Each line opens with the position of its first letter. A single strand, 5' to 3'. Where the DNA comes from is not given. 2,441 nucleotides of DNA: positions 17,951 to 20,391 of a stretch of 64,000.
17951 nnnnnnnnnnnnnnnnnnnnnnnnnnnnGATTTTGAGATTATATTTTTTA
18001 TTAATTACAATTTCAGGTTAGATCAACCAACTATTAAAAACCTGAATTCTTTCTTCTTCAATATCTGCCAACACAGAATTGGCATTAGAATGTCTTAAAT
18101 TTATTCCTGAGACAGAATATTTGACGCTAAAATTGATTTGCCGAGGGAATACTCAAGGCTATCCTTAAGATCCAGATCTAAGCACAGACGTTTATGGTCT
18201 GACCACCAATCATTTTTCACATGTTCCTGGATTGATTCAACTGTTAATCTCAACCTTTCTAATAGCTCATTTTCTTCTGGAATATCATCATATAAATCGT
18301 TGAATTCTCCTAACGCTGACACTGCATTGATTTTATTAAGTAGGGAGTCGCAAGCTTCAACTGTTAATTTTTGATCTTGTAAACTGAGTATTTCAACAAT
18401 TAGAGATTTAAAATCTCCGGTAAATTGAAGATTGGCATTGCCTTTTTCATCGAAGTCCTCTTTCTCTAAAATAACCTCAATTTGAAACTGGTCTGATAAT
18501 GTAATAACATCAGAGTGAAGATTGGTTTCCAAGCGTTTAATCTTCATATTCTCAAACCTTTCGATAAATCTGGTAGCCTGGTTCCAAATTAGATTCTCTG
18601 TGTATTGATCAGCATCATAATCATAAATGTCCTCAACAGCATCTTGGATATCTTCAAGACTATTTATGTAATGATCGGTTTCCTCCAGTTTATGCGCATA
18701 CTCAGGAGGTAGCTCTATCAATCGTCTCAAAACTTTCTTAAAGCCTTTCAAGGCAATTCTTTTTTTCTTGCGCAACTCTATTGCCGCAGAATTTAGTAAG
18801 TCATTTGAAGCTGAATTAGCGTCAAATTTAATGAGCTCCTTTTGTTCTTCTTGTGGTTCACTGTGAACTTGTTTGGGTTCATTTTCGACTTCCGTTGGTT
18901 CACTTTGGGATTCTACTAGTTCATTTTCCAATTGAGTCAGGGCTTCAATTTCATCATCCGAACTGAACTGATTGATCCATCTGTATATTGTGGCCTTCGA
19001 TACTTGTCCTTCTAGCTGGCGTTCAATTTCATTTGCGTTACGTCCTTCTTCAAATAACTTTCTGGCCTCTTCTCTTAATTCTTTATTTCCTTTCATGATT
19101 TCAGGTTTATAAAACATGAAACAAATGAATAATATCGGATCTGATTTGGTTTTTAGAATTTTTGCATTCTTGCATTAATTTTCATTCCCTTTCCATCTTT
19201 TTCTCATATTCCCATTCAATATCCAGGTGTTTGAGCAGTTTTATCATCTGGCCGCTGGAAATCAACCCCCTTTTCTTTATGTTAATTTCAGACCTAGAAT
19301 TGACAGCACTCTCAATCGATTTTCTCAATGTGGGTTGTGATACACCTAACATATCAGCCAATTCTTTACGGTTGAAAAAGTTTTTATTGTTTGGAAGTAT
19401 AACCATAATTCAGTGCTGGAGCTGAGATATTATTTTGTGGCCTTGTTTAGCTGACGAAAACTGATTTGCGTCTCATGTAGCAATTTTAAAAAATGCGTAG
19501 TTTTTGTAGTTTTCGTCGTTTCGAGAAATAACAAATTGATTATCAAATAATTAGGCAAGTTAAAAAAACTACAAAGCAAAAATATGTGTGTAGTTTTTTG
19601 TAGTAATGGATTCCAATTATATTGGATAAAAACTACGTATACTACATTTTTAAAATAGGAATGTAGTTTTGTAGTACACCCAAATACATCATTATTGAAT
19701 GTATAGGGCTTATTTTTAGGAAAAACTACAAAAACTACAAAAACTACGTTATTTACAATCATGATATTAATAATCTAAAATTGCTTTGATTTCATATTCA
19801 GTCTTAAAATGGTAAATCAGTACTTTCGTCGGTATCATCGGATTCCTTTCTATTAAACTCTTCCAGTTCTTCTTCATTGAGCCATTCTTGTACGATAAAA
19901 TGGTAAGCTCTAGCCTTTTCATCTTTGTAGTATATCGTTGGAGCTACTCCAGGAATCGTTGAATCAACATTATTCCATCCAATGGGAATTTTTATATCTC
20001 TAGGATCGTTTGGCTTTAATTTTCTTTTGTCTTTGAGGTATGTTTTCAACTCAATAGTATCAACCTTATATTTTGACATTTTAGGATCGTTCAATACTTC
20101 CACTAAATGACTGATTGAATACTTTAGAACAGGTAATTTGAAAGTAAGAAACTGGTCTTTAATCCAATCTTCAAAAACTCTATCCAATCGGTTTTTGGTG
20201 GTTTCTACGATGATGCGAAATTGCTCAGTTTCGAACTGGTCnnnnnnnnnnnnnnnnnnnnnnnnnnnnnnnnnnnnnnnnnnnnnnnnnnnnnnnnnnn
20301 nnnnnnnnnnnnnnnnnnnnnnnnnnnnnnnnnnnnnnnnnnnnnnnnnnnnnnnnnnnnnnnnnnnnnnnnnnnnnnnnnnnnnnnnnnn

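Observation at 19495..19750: Dense bidirectional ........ iteron array immediately upstream of the primase-helicase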

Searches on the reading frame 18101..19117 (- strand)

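Call 7: search_protein_families(library=pfam, proteins=[window:18101-19117:-], max_evalue=0.01)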
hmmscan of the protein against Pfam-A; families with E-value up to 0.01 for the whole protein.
window:18101-19117:- (338 aa): 1 family
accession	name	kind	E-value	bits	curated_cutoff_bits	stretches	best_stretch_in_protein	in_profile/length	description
PF01527.26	HTH_Tnp_1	-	0.0035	18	24.1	0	13-79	10-72/75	Transposase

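Call 11: search_protein_families(library=ncbifam, proteins=[window:18101-19117:-], max_evalue=0.01)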
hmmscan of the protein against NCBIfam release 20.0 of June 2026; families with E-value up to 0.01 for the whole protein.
window:18101-19117:- (338 aa): 0 families

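Call 51: search_protein_families(library=phrogs, proteins=[window:18101-19117:-], max_evalue=0.001)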
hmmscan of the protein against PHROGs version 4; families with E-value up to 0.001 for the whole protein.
window:18101-19117:- (338 aa): 0 families

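Call 74: search_protein_families(library=padloc, proteins=[window:18101-19117:-], max_evalue=0.001)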
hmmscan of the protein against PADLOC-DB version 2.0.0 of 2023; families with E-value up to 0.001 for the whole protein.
window:18101-19117:- (338 aa): 0 families

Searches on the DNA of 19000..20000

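Call 73: search_rna_families(source=window, start=19000, end=20000, threshold=evalue, max_evalue=1)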
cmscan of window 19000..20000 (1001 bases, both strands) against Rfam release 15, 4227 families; matches with E-value up to 1: 2.
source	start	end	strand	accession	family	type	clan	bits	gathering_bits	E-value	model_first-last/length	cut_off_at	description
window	19113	19186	+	RF00574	SNORD69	Gene; snRNA; snoRNA; CD-box;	-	23.3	37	0.16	1-77/77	no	Small nucleolar RNA SNORD69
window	19151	19257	-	RF01932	bxd_4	Gene; lncRNA;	-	20.5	40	0.46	1-106/106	no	Bithoraxoid conserved region 4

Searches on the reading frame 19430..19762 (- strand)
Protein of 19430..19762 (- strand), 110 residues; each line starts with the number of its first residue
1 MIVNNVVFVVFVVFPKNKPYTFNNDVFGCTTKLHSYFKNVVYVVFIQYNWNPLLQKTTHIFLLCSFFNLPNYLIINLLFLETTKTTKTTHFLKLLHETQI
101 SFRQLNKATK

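Call 74: search_protein_families(library=padloc, proteins=[window:19430-19762:-], max_evalue=0.001)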
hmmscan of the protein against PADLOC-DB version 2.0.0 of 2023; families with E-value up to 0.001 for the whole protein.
window:19430-19762:- (110 aa): 0 families

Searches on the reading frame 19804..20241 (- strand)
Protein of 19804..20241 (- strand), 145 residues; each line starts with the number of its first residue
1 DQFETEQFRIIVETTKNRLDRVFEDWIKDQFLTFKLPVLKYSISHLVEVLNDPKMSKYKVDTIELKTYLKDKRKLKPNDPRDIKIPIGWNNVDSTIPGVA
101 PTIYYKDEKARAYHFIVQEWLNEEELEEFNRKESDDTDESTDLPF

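Call 37: predict_structure(alignment_id=A3)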
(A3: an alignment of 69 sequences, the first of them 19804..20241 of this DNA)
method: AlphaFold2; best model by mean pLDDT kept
length: 145 residues; sequences in the alignment: 69
mean_pLDDT: 78.3   pTM: 0.67
mean pLDDT of the five models: 78.3, 76.9, 75.8, 73.3, 69.5
residues with pLDDT >= 90: 41; 70-90: 59; 50-70: 33; < 50: 12
segments of 3 or more residues with pLDDT < 50: 135-142
pLDDT, mean of each block of 10 residues (from residue 1): 50 64 89 91 91 76 87 88 89 62 89 92 86 55 54
secondary structure, 60 per line:
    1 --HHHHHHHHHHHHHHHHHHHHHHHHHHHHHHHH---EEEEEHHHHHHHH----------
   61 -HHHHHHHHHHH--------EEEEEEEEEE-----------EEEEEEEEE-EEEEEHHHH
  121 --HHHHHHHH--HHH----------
elements in order: H3-34 E38-42 H43-50 H62-72 E81-90 E102-110 E112-116 H117-120 H123-130

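Call 57: search_protein_families(library=pfam, proteins=[window:19804-20241:-], max_evalue=10)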
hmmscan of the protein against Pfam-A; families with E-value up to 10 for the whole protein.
window:19804-20241:- (145 aa): 0 families

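Call 88: fold_search(model_id=the predicted structure, library=pdb)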
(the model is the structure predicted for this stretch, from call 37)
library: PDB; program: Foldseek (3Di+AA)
matches with E <= 10: 287; with E <= 0.001: 0
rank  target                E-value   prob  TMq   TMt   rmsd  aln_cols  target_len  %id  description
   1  6z1p_Ax               4.2e-01  0.10  0.14  0.15  10.5        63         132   21  Structure of the mitochondrial ribosome from Tetrahymena thermophila (released 2020-06-24)
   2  9h9z_B                4.5e-01  0.72  0.38  0.47   7.7       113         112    9  Crystal structure of Cu(II)-bound LmrR_V15Bpy (released 2025-03-05)
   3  9ha0_A                5.4e-01  0.60  0.35  0.45   7.8       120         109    8  Crystal structure of Cu(II)-bound LmrR_V15Bpy variant BVS (released 2025-03-05)
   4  7osa_uS10             5.7e-01  0.06  0.12  0.18  12.4        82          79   13  Pre-translocation complex of 80 S.cerevisiae ribosome with eEF2 and ligands (released 2021-12-08)
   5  9qbd_A                6.8e-01  0.44  0.36  0.47   7.7       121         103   15  Crystal structure of Brachyspira hampsonii PadR with Leu88 replaced by 3-aminotyrosine (released 2026-03-11)
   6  5xyi_U                7.7e-01  0.04  0.10  0.13  14.3        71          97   17  Small subunit of Trichomonas vaginalis ribosome (released 2017-08-30)
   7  9h88_B                8.2e-01  0.51  0.35  0.46   6.4       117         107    9  Crystal structure of LmrR variant V15aY-RNYW with Val15 replaced by 3-aminotyrosine and evolved as Friedel-Crafts alky (released 2025-04-30)
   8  8yrf_A                8.2e-01  0.51  0.36  0.46   7.8       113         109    8  Crystal structure of LmrR with V15 replaced by unnatural amino acid 4-amino-L-phenyl-cysteine (released 2024-04-24)
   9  4ejo_A                8.2e-01  0.25  0.28  0.34   8.8       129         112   14  Crystal structure of padr family transcriptional regulator from Eggerthella lenta DSM 2243 (released 2012-04-25)
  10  6vwm_i                9.2e-01  0.05  0.15  0.21  13.0       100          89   11  70S ribosome bound to HIV frameshifting stem-loop (FSS) and P-site tRNA (non-rotated conformation, Structure I) (released 2020-06-03)
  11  8qdf_A                9.8e-01  0.69  0.38  0.50   7.3       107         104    8  Engineered LmrR with Met-89 replaced by para-boronophenylalanine (released 2024-05-01)
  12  7af3_J                9.8e-01  0.06  0.17  0.22  12.9       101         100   16  Bacterial 30S ribosomal subunit assembly complex state M (head domain) (released 2021-07-07)
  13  6i8n_B                1.0e+00  0.60  0.38  0.47   7.5       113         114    9  Crystal structure of LmrR with V15 replaced by unnatural amino acid 4-amino-L-phenylalanine (released 2019-01-02)
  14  9qbd_B                1.0e+00  0.35  0.32  0.41   6.4       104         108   14  Crystal structure of Brachyspira hampsonii PadR with Leu88 replaced by 3-aminotyrosine (released 2026-03-11)
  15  6w1x_B                1.0e+00  0.06  0.15  0.09  10.7       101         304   10  Cryo-EM structure of anti-CRISPR AcrIF9, bound to the type I-F crRNA-guided CRISPR surveillance complex (released 2020-05-13)
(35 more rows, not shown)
